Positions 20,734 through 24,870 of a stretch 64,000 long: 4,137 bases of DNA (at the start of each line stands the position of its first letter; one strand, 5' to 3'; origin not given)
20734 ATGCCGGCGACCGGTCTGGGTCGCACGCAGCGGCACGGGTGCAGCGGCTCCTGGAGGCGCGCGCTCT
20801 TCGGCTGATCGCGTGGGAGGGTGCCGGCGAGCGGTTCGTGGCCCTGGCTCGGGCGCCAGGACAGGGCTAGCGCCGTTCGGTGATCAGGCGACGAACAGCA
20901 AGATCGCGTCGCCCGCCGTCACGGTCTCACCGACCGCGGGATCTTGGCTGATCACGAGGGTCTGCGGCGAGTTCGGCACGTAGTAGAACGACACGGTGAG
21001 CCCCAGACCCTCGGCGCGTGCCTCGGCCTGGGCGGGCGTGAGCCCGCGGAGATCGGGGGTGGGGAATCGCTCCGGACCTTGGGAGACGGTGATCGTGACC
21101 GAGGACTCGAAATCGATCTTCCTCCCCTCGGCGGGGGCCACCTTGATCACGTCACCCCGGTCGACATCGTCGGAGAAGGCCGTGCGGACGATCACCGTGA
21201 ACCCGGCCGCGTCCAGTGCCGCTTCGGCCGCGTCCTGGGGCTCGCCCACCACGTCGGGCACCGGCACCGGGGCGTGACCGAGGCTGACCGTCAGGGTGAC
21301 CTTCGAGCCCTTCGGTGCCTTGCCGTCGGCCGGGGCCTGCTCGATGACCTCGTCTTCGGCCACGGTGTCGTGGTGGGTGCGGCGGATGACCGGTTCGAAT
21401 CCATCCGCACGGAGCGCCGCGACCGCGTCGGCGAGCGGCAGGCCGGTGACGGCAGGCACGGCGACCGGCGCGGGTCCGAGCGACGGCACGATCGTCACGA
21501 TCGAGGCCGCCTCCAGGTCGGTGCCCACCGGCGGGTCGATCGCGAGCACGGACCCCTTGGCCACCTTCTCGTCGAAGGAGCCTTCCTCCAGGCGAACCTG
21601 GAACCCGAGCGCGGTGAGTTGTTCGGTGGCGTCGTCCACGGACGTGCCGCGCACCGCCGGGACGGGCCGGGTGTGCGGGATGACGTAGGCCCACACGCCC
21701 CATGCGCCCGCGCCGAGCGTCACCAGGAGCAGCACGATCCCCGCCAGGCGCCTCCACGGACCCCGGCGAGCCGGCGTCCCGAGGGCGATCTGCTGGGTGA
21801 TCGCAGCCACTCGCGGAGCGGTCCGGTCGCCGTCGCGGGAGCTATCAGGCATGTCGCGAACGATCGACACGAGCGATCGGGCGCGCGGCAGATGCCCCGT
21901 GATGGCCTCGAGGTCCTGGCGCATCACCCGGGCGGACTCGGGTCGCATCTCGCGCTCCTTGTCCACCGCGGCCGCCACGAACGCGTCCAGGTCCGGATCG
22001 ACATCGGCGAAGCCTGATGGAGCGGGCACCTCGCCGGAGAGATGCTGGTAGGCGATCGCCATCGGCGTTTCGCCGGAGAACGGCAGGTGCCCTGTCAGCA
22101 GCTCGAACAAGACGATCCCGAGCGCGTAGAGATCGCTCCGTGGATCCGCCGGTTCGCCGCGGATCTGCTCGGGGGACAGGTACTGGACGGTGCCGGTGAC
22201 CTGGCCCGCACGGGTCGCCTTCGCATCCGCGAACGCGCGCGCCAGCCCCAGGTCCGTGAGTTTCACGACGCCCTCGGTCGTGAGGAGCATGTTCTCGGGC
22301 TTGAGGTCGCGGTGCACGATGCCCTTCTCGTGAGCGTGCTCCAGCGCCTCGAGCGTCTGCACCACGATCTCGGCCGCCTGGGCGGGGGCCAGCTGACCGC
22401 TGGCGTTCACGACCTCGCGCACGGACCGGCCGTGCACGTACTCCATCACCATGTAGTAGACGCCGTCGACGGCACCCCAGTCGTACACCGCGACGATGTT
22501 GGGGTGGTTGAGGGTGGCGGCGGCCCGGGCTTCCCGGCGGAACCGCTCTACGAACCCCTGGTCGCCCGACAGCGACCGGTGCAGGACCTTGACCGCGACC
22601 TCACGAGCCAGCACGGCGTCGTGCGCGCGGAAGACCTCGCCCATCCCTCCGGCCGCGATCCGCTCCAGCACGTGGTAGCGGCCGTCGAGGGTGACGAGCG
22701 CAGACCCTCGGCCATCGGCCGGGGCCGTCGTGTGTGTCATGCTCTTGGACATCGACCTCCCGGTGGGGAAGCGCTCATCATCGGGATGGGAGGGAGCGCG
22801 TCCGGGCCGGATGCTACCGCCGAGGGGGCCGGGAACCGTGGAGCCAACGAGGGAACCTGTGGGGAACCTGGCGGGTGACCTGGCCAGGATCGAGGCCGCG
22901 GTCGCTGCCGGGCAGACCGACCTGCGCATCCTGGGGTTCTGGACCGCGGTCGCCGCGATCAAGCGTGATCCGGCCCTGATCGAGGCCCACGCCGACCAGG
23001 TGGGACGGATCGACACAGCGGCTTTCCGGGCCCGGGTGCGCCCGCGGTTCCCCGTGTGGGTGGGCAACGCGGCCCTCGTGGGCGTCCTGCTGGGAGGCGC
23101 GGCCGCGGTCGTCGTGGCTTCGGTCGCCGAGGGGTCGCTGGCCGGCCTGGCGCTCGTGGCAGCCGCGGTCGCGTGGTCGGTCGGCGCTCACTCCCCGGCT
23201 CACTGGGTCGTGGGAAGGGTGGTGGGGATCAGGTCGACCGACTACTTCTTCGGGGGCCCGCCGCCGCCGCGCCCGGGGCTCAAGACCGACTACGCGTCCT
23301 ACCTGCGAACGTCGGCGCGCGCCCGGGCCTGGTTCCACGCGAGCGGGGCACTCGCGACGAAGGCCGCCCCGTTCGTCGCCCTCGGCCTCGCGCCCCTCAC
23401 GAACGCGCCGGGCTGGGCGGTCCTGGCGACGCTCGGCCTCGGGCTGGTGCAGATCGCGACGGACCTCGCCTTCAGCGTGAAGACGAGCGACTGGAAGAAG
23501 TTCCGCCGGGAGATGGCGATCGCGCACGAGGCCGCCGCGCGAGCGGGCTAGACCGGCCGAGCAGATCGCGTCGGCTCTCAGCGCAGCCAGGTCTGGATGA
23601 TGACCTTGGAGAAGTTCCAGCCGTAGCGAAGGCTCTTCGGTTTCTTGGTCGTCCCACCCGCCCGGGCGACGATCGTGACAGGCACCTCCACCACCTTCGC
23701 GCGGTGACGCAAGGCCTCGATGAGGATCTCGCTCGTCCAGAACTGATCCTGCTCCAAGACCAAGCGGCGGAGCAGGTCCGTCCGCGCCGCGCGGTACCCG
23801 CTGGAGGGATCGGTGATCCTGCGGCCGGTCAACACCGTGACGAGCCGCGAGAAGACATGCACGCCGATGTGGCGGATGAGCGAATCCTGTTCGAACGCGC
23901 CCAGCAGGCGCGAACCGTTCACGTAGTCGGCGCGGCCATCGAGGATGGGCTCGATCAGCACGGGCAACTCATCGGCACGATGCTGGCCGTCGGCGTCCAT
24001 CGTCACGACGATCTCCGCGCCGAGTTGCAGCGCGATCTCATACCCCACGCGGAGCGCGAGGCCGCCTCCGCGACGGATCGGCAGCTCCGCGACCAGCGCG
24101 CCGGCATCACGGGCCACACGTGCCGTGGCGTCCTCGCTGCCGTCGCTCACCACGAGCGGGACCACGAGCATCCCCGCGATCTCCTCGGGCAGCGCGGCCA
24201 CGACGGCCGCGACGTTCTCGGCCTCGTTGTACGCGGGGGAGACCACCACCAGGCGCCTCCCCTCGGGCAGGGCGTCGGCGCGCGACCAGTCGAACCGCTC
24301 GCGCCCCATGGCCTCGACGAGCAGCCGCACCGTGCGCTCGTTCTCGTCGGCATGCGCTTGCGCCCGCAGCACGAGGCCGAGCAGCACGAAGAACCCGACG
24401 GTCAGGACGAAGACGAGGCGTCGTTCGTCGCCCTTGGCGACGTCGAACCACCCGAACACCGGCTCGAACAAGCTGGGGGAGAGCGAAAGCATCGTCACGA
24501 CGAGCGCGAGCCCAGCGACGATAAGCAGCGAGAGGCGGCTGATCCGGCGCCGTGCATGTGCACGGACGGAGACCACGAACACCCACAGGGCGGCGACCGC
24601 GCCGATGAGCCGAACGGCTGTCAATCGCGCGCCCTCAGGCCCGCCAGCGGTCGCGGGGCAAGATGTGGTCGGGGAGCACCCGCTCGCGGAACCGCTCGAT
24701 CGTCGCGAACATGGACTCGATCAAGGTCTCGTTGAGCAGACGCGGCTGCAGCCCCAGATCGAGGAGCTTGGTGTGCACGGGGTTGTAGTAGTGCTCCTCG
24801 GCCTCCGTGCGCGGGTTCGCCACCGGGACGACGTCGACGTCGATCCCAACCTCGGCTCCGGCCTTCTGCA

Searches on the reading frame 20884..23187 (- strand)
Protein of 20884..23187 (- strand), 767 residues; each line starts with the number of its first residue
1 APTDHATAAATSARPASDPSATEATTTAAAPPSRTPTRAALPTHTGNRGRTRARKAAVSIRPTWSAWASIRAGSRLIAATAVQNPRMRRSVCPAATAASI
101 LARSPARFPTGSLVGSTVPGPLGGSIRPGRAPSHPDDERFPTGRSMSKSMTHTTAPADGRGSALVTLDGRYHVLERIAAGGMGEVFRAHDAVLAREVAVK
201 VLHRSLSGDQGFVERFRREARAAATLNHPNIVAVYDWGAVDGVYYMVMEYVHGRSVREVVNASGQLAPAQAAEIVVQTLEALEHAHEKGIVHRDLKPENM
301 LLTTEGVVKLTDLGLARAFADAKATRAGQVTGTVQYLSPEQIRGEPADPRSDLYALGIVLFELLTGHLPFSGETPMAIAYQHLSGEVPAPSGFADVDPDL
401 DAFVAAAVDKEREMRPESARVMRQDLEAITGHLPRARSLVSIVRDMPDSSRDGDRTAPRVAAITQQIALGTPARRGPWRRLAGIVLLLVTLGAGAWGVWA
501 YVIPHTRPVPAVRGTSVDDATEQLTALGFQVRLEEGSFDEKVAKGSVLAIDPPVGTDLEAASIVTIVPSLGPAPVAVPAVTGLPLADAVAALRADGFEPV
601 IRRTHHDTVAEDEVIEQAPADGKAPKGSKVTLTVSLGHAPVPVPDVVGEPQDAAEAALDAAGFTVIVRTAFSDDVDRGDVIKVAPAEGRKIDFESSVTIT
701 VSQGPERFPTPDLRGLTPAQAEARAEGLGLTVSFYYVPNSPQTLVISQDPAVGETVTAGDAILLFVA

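Call 21: search_protein_families(library=pfam, proteins=[window:20884-23187:-])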
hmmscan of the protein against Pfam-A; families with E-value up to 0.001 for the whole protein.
window:20884-23187:- (767 aa): 7 families
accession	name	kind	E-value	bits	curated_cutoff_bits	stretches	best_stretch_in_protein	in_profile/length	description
PF00069.31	Pkinase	-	6e-54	183.6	31.7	1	171-423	1-259/263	Protein kinase domain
PF03793.24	PASTA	-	3.4e-51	171.5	23.2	4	641-703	1-64/64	PASTA domain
PF07714.23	PK_Tyr_Ser-Thr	-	7.1e-35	121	23.1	1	173-422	3-255/258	Protein tyrosine and serine/threonine kinase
PF03109.22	ABC1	-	1.5e-08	34.5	22.9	1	215-321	119-219/244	ABC1 atypical kinase-like domain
PF01636.29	APH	-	8.3e-06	26.2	23.2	0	185-283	13-105/239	Phosphotransferase enzyme family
PF17667.7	Pkinase_fungal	-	6.4e-05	22.3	24.1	1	279-354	296-377/387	Fungal protein kinase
PF14531.12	Kinase-like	-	0.00024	20.9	25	1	263-376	139-257/289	Kinase-like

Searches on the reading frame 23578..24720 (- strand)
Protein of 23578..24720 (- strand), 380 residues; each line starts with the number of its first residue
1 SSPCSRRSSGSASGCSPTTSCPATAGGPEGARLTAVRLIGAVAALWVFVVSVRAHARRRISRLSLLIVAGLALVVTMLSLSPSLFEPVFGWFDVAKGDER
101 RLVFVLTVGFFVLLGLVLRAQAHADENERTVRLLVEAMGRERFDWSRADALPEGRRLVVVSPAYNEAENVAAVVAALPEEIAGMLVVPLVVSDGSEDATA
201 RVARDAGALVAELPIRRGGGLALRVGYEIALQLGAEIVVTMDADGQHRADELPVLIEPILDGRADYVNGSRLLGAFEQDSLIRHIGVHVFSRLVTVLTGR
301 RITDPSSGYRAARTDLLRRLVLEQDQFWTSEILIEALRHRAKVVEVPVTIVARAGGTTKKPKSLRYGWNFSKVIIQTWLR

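Call 21: search_protein_families(library=pfam, proteins=[window:23578-24720:-])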
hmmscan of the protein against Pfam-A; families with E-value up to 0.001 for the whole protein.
window:23578-24720:- (380 aa): 2 families
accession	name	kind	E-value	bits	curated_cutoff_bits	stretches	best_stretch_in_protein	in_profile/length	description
PF00535.33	Glycos_transf_2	-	7.8e-15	55.6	23.3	1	159-319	2-166/168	Glycosyl transferase family 2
PF10066.14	DUF2304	-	2e-06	28.4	25.5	1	36-138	2-100/106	Uncharacterized conserved protein (DUF2304)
